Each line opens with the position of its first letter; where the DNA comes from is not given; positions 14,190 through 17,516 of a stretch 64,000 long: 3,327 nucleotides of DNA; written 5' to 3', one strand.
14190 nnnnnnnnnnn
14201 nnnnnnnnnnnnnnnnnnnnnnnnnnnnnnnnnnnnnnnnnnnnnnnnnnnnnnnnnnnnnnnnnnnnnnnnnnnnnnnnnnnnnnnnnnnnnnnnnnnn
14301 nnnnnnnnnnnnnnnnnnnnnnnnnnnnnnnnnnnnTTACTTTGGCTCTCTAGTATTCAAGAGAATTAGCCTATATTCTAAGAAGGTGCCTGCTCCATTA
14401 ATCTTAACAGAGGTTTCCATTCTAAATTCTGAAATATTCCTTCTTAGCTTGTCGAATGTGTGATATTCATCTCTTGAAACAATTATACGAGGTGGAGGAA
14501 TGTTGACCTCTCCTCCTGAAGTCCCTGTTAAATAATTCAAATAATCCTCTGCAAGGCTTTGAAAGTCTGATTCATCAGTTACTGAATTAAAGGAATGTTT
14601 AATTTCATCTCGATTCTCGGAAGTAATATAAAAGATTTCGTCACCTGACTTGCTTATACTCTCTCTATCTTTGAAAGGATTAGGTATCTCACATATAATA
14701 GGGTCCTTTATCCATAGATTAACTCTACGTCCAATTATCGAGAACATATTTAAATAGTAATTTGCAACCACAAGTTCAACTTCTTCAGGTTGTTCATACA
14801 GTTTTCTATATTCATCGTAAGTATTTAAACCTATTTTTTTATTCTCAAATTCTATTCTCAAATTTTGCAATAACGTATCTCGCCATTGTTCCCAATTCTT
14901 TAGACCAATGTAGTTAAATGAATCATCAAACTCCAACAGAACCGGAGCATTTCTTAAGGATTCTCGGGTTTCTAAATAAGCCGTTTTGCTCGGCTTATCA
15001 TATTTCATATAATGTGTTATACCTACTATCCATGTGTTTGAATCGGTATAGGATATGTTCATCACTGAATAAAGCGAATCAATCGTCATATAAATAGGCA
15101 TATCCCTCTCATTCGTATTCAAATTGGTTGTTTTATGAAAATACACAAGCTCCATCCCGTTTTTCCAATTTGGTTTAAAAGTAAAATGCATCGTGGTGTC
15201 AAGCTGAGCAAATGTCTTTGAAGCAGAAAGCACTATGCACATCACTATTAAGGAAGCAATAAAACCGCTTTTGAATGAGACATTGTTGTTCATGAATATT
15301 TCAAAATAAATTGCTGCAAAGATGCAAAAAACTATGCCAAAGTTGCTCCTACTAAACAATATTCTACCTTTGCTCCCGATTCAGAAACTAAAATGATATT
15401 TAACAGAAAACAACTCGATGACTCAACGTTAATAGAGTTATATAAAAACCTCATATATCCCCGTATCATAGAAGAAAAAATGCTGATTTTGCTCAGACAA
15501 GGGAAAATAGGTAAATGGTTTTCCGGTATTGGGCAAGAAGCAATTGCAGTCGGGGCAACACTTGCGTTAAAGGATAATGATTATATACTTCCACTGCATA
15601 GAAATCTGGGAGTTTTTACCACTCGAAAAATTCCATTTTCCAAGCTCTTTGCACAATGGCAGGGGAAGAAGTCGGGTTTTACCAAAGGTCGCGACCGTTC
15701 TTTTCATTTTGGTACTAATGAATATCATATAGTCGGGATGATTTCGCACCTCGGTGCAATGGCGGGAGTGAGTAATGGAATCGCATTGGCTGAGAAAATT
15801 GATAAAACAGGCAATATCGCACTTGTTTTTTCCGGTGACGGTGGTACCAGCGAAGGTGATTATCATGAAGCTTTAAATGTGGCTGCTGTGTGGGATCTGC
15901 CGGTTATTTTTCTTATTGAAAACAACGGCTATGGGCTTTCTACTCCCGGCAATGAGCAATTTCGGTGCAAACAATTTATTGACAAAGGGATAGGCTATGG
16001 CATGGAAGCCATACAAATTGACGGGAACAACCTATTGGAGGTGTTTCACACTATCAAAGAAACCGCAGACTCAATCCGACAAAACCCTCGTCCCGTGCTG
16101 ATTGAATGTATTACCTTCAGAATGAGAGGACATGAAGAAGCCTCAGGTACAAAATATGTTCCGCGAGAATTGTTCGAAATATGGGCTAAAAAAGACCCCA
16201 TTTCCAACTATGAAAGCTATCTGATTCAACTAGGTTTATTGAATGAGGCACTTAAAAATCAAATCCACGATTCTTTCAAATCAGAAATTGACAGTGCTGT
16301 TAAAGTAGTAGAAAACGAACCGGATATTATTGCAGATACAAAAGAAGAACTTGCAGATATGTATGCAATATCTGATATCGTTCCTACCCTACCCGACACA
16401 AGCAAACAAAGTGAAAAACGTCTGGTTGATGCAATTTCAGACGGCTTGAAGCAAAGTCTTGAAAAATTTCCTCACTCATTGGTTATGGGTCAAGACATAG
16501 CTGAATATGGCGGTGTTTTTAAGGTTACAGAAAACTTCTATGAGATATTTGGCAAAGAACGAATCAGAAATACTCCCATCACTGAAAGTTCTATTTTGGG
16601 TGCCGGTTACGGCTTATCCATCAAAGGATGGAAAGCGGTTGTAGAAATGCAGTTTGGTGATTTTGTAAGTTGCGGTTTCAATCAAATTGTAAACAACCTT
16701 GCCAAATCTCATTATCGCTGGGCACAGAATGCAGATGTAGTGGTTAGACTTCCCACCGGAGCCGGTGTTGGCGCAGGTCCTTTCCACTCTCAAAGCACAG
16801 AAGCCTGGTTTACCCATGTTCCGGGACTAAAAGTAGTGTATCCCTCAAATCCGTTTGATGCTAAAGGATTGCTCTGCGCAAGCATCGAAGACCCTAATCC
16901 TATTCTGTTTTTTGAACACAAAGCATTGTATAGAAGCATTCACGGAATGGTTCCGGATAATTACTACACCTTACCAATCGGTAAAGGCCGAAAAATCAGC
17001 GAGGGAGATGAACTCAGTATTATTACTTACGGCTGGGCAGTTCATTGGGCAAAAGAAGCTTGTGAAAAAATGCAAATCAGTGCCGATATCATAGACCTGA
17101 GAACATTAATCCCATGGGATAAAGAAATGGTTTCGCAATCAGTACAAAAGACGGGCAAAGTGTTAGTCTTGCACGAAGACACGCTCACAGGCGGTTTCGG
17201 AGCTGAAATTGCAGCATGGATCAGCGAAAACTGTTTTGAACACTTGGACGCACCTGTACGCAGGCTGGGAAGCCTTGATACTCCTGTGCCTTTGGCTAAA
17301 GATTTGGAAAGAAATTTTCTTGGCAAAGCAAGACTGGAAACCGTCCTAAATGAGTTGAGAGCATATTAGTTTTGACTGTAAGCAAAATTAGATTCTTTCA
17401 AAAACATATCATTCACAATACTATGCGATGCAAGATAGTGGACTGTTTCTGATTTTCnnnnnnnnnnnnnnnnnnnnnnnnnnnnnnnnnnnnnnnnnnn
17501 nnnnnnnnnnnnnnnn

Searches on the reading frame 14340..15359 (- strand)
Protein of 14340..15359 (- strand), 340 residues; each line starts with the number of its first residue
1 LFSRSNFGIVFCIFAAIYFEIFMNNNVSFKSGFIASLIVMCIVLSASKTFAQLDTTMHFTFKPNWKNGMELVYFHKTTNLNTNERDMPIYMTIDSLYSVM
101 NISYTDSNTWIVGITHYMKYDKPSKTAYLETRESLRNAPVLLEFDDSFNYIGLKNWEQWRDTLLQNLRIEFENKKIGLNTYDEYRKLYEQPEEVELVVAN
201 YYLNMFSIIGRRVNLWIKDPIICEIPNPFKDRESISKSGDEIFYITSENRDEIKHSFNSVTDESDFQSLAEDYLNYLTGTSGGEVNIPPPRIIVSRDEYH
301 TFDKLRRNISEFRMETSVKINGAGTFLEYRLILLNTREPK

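Call 7: search_protein_families(library=pfam, proteins=[window:14340-15359:-], max_evalue=0.001)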
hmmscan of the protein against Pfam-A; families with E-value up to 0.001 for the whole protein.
window:14340-15359:- (340 aa): 0 families

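Call 10: search_protein_families(library=ncbifam, proteins=[window:14340-15359:-], max_evalue=1)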
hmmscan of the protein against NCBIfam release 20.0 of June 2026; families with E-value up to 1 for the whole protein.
window:14340-15359:- (340 aa): 1 family
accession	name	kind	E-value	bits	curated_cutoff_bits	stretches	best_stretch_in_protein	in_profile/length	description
NF033558.1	transpos_IS1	equivalog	0.092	12.7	100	1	126-196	82-152/199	IS1 family transposase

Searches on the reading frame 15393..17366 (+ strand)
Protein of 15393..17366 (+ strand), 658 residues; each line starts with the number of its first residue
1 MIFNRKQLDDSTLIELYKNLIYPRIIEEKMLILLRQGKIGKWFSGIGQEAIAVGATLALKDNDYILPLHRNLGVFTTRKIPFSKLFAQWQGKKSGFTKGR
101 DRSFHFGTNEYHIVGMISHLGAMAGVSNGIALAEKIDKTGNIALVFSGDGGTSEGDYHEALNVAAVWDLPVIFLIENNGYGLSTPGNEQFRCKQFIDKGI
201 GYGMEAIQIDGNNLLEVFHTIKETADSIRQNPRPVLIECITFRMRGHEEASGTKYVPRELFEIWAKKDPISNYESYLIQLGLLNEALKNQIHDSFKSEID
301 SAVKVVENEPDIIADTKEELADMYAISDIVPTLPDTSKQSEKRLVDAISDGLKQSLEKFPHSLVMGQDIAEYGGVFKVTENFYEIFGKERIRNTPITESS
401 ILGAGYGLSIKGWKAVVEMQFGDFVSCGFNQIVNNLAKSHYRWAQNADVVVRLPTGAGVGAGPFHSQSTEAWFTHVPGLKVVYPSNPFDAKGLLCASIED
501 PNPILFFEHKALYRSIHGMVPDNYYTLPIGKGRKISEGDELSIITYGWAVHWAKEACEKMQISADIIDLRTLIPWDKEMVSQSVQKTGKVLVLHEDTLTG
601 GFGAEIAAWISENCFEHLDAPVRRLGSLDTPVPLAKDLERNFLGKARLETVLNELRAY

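Call 8: search_protein_families(library=pfam, proteins=[window:15393-17366:+], max_evalue=0.001)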
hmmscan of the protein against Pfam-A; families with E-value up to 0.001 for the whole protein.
window:15393-17366:+ (658 aa): 3 families
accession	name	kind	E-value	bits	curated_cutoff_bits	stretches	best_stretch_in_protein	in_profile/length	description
PF00676.26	E1_dh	-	1e-72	245.1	22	1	21-310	5-295/300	Dehydrogenase E1 component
PF02779.29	Transket_pyr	-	1.5e-35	122.9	27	1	346-514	7-173/174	Transketolase, pyrimidine binding domain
PF02780.25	Transketolase_C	-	2.6e-32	111.8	25.9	1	530-643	1-118/124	Transketolase, C-terminal domain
